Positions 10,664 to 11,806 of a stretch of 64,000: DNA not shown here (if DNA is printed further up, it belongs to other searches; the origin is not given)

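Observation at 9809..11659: In-frame fusion of class 2 DHODH (PyrD) with a HAD-IIA phosphatase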

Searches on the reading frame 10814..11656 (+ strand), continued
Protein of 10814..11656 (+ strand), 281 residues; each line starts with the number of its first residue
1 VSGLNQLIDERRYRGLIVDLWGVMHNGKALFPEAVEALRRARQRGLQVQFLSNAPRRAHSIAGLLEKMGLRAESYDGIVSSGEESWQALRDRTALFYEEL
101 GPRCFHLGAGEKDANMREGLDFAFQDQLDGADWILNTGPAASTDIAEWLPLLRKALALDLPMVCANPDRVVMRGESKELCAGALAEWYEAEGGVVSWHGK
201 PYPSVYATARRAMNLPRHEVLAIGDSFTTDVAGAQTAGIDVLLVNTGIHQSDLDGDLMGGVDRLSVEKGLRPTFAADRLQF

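Call 25: find_encoding_contigs(protein=P0124, flank=8000, max_places=2)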
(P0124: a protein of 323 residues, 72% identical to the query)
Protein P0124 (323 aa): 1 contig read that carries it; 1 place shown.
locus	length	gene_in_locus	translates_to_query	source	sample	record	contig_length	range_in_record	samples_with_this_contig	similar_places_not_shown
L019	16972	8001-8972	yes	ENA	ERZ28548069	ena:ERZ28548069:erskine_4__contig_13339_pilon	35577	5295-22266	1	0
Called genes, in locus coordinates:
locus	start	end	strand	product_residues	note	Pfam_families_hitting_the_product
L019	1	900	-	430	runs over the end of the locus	PF01494:FAD_binding_3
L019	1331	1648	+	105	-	PF00543:P-II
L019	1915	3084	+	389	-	PF13491:FtsK_4TM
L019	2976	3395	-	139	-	-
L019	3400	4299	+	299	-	PF17854:FtsK_alpha, PF01580:FtsK_SpoIIIE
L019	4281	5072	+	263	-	PF01580:FtsK_SpoIIIE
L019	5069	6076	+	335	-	PF01921:tRNA-synt_1f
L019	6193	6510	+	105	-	-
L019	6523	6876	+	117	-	PF06108:DUF952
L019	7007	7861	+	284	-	PF01180:DHO_dh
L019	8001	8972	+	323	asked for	PF13344:Hydrolase_6 (weak)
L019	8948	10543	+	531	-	PF04513:Baculo_PEP_C (faint), PF01442:Apolipoprotein (faint), PF07464:ApoLp-III (faint)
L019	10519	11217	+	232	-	-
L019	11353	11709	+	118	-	-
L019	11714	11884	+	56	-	-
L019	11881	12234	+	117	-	-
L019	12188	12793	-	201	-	-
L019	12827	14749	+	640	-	PF00664:ABC_membrane, PF00005:ABC_tran, PF02463:SMC_N (faint)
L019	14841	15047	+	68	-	PF00830:Ribosomal_L28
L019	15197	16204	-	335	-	PF08331:QueG_DUF1730, PF13237:Fer4_10 (faint), PF25160:LdpA_Fe-S-bd (faint), PF13484:Fer4_16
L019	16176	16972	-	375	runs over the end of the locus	PF01702:TGT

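Call 27: find_related_loci(query=A3, collection=genome_contigs, flank=6000)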
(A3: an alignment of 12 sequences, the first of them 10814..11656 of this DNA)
Query A3 (281 aa) in genome_contigs; peptide patterns used: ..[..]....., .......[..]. (x = any residue, [..] = any of these).
600 stretches matched a pattern (row limit reached: there are more); 594 encode a relative of the query (tblastn E <= 1e-3); the best 80 are kept; 80 distinct loci.
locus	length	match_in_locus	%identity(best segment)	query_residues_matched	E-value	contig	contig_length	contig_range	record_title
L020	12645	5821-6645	47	6-274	1e-72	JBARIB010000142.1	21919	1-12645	MAG: Stellaceae bacterium isolate MFD06455_ilm_asm_bin7 k127_372400, whole genome shotgun sequence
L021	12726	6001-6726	50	13-253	2e-72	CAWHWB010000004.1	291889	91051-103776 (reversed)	MAG: uncultured Alphaproteobacteria bacterium isolate MFD03044.bin.1.49 genome assembly, contig: contig_34968, whole gen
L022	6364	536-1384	46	1-280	3e-72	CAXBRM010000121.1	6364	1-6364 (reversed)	MAG TPA_asm: uncultured Rhodospirillales bacterium isolate SRR1182512_binner123_Refined_1 genome assembly, contig: ERZ29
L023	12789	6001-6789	48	12-273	4e-72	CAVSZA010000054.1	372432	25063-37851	MAG: uncultured Alphaproteobacteria bacterium isolate MFD05521.bin.1.185 genome assembly, contig: contig_37968, whole ge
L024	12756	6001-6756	49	1-253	8e-72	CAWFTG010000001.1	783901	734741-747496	MAG: uncultured Alphaproteobacteria bacterium isolate MFD09603.bin.1.272 genome assembly, contig: contig_16516, whole ge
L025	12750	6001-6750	48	12-257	7e-71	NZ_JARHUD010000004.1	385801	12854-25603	Aquibaculum arenosum strain CAU 1616 contig4, whole genome shotgun sequence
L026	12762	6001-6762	47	1-255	6e-70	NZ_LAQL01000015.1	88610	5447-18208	Kiloniella spongiae strain MEBiC09566 contig15, whole genome shotgun sequence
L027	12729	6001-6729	49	12-253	2e-69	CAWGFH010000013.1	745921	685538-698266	MAG: uncultured Alphaproteobacteria bacterium isolate MFD05705.bin.2.121 genome assembly, contig: contig_40099, whole ge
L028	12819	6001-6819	46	13-279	2e-69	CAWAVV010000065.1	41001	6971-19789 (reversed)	MAG: uncultured Alphaproteobacteria bacterium isolate MFD01138.bin.2.43 genome assembly, contig: contig_94240, whole gen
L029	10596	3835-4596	46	1-255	5e-69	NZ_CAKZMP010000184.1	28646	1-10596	MAG: uncultured Kiloniella sp. isolate ERR2094167_bin.33_CONCOCT_v1.1_MAG ERZ650161.1093, whole genome shotgun sequence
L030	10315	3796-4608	46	13-279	9e-69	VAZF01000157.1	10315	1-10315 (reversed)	MAG: Alphaproteobacteria bacterium isolate AP_1 14_1009_13_30cm_scaffold_5228, whole genome shotgun sequence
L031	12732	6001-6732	48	12-254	2e-68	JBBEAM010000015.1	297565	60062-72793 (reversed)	MAG: Rhodovibrionaceae bacterium isolate LejiaE_66_151 Lejia_E_5_length_297565_cov_92, whole genome shotgun sequence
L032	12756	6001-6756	49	1-253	2e-68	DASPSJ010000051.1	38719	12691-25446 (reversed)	MAG TPA_asm: Stellaceae bacterium isolate SMAG_U12248 k141_2119448, whole genome shotgun sequence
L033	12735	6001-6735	49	13-255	4e-68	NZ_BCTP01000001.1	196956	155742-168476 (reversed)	Komagataeibacter xylinus NBRC 15237, whole genome shotgun sequence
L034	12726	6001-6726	48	13-253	1e-67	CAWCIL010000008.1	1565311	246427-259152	MAG: uncultured Alphaproteobacteria bacterium isolate MFD04463.bin.1.228 genome assembly, contig: contig_31331, whole ge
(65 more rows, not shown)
